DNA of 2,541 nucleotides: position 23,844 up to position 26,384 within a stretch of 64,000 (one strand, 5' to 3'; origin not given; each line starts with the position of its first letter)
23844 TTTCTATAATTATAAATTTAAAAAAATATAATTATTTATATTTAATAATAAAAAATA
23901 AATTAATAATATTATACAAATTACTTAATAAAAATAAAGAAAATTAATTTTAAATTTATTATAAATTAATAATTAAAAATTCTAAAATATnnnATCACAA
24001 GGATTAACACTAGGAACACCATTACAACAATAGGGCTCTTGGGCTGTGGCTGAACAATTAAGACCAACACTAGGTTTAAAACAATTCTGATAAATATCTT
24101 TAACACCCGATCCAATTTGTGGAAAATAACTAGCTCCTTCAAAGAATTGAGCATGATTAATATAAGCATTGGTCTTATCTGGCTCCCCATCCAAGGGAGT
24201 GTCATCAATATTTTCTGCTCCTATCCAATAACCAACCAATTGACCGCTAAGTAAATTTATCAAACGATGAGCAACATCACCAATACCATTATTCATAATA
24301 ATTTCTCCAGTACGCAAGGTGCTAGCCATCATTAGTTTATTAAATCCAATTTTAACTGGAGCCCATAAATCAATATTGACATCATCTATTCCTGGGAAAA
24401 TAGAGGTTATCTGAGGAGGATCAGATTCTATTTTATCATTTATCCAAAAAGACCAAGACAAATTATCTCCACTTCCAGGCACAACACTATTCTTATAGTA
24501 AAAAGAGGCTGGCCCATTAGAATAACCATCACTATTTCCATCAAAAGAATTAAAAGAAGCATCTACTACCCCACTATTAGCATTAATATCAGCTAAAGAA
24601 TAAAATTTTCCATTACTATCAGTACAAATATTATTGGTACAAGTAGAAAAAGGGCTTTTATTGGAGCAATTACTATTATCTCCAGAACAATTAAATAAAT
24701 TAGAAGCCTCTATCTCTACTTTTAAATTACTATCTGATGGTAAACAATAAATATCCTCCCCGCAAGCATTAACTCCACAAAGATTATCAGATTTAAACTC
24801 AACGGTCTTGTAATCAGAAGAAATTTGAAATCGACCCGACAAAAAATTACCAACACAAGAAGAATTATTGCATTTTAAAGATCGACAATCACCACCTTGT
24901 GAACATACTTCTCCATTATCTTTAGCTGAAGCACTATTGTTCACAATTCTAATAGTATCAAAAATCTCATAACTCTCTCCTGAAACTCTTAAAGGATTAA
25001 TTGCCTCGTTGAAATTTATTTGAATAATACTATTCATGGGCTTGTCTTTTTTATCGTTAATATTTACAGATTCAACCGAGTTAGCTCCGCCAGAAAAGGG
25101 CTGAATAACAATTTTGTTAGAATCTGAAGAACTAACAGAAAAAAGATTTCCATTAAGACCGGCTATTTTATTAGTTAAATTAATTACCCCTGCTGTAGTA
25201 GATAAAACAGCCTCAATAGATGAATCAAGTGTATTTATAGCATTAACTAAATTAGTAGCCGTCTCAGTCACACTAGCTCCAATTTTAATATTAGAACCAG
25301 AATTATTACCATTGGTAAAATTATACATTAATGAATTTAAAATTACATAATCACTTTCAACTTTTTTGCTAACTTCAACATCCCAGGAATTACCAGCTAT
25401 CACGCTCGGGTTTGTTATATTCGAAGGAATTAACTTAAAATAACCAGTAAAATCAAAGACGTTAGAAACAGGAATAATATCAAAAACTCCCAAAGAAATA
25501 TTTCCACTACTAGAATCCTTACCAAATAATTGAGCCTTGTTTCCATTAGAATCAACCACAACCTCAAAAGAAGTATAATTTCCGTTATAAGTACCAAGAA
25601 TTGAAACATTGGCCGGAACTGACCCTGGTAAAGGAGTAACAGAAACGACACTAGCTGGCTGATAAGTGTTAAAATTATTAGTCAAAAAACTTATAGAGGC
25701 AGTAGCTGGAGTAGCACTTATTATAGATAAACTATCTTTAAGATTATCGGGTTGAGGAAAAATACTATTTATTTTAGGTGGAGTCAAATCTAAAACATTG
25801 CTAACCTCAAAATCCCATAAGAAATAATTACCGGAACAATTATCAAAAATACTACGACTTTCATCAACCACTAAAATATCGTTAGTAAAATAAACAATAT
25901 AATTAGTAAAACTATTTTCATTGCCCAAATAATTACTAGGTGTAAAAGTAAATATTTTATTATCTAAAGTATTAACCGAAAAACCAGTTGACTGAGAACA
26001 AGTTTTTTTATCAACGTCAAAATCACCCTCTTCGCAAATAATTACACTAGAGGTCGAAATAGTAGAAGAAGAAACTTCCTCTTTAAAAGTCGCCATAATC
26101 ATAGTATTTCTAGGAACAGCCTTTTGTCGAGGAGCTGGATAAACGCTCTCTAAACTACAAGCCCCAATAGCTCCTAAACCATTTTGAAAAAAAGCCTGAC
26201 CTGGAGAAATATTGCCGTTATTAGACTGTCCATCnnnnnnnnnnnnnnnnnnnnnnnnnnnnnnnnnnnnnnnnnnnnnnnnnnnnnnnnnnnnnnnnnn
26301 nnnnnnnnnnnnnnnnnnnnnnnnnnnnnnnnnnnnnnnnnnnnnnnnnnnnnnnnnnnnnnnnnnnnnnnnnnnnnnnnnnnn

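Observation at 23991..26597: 868-aa Cys-rich surface protein anchored by a T4SS-pilin-like two-helix module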

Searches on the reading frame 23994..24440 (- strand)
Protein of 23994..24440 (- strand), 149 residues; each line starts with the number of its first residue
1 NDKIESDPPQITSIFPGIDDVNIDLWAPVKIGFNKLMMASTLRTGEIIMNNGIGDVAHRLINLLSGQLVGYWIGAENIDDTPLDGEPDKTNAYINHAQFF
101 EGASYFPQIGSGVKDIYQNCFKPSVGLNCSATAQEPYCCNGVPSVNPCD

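Call 45: search_protein_families(library=pfam, proteins=[window:23994-24440:-], max_evalue=5)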
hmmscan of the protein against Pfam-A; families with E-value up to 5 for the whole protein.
window:23994-24440:- (149 aa): 1 family
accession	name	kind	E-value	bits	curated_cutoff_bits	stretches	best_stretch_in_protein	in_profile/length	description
PF13205.12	Big_5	-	0.0076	17.4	23.6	1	6-57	2-47/105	Bacterial Ig-like domain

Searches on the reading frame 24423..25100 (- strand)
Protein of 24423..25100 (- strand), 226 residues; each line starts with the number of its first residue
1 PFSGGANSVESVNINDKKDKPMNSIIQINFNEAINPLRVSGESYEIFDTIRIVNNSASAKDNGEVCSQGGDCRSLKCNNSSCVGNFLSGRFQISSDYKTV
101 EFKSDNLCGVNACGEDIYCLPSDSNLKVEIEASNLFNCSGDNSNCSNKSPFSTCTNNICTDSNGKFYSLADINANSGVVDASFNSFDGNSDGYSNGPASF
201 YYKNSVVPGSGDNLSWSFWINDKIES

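Call 45: search_protein_families(library=pfam, proteins=[window:24423-25100:-], max_evalue=5)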
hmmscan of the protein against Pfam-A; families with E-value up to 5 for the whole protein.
window:24423-25100:- (226 aa): 3 families
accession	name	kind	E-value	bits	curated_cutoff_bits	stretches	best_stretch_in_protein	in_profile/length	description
PF08363.15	GbpC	-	0.017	15.2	27.2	1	158-222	229-292/307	Glucan-binding protein C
PF17460.7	RP854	-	0.041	14.1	25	1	20-82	81-141/212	Uncharacterized protein RP854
PF13205.12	Big_5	-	0.12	13.6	23.6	1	8-42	6-41/105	Bacterial Ig-like domain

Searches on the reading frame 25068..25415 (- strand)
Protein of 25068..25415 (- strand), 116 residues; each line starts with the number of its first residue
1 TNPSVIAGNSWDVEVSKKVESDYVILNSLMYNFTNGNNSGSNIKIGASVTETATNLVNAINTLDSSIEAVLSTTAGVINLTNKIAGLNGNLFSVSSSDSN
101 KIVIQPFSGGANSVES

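Call 45: search_protein_families(library=pfam, proteins=[window:25068-25415:-], max_evalue=5)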
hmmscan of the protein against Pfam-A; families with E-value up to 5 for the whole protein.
window:25068-25415:- (116 aa): 1 family
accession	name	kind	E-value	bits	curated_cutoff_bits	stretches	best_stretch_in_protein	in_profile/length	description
PF07196.18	Flagellin_IN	-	1.2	9.8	22.7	1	33-83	4-54/55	Flagellin hook IN motif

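Call 55: search_protein_families(library=pfam, alignment_id=A2, max_evalue=1)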
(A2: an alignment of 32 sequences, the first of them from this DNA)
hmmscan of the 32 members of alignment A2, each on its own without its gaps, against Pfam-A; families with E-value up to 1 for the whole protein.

A. member 1, seq(116 aa): 0 families

B. families by the number of members that match (of 32 scanned): 23 families
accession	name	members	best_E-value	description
PF17481.7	Phage_sheath_domII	2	0.028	Phage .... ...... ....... beta-sandwich domain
PF14568.11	SUKH_6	1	0.0035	SMI1-KNR4 cell-wall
PF03687.19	UPF0164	1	0.0048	Uncharacterised protein family (UPF0164)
PF23982.2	XM1_gp53_minor_capsid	1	0.025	XM1 gp53 minor capsid protein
PF22665.2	DUF6293_C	1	0.026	DUF6293 C-terminal winged helix domain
PF04865.19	Baseplate_J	1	0.028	Baseplate J-like protein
PF16168.11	AIDA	1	0.039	Adhesin of bacterial autotransporter system, probable stalk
PF22636.2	FlK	1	0.042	Fluoroacetyl-CoA-specific thioesterase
PF03255.19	ACCA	1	0.044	Acetyl co-enzyme A carboxylase carboxyltransferase-like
PF21430.3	DTP-pb9_B-dom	1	0.071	Distal tail protein pb9, B domain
PF18663.7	Pallilysin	1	0.085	Pallilysin beta barrel domain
PF25784.1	BigA_N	1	0.093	BigA and YdbA N-terminal beta barrel domain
PF04359.20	DUF493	1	0.096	Protein of unknown function (DUF493)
PF13786.12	DUF4179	1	0.097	Domain of unknown function (DUF4179)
PF23759.1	GBD_T9SS_assoc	1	0.11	Galactose binding domain-like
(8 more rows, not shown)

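Call 56: search_solved_structures(query=A2, max_evalue=10, show_alignments=2)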
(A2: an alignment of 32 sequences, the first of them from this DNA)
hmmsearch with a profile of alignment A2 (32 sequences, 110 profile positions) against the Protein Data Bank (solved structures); distinct sequences matched with E-value up to 10: 8.
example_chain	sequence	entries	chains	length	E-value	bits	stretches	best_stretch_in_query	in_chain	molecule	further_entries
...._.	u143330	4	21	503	0.0021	21.4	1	36-92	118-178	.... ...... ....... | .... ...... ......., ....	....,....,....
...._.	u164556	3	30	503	0.0069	19.8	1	41-92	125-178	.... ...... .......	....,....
8peq_J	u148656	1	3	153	0.31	14.5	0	29-63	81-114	Affilin variant Af2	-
6njd_A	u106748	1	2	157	0.45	13.9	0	21-63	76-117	Di-ubiquitin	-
3u30_A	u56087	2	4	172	0.78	13.2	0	25-63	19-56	linear di-ubiquitin | Di-Ubiquitin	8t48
1sdm_A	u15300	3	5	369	1.2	12.5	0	17-89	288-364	kinesin heavy chain-like protein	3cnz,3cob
3pg0_A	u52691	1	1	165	1.4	12.3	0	22-108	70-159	ThreeFoil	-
8amz_M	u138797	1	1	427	1.6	12.2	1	34-93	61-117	AAA domain-containing protein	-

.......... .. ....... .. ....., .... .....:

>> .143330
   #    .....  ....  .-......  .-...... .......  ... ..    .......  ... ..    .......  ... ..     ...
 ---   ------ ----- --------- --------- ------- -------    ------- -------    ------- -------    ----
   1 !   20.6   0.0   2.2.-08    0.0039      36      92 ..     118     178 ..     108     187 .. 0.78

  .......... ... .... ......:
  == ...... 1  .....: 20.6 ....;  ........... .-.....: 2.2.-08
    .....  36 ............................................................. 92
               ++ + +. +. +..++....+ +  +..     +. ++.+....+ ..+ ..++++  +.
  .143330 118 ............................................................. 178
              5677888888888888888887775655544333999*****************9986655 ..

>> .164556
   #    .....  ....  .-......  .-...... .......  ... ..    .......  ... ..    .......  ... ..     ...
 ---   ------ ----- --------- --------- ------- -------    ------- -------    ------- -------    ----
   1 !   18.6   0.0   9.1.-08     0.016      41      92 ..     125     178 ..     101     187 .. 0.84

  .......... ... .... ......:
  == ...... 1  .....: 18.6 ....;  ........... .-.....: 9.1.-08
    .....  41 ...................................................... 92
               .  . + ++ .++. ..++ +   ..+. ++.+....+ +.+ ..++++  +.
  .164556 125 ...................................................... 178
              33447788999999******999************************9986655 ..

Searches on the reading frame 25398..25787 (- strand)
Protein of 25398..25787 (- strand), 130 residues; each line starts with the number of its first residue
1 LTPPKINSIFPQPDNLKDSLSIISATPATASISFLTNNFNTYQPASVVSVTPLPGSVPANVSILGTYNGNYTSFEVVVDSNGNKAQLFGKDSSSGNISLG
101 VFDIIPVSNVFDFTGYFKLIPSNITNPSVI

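Call 45: search_protein_families(library=pfam, proteins=[window:25398-25787:-], max_evalue=5)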
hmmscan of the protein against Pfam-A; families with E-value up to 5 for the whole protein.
window:25398-25787:- (130 aa): 1 family
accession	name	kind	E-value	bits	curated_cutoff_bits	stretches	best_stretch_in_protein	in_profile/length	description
PF06834.16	TraU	-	0.16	11.8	26.5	1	8-85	24-94/306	TraU protein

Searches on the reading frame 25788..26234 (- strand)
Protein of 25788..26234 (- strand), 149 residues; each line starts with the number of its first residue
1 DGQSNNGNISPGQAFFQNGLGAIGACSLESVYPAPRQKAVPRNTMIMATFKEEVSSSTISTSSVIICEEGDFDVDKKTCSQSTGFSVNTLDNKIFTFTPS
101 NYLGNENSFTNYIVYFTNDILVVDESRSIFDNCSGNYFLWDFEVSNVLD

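Call 45: search_protein_families(library=pfam, proteins=[window:25788-26234:-], max_evalue=5)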
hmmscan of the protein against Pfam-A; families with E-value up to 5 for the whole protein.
window:25788-26234:- (149 aa): 1 family
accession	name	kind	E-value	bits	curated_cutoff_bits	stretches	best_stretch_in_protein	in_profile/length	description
PF13205.12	Big_5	-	7.8e-10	39.9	23.6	1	26-128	5-93/105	Bacterial Ig-like domain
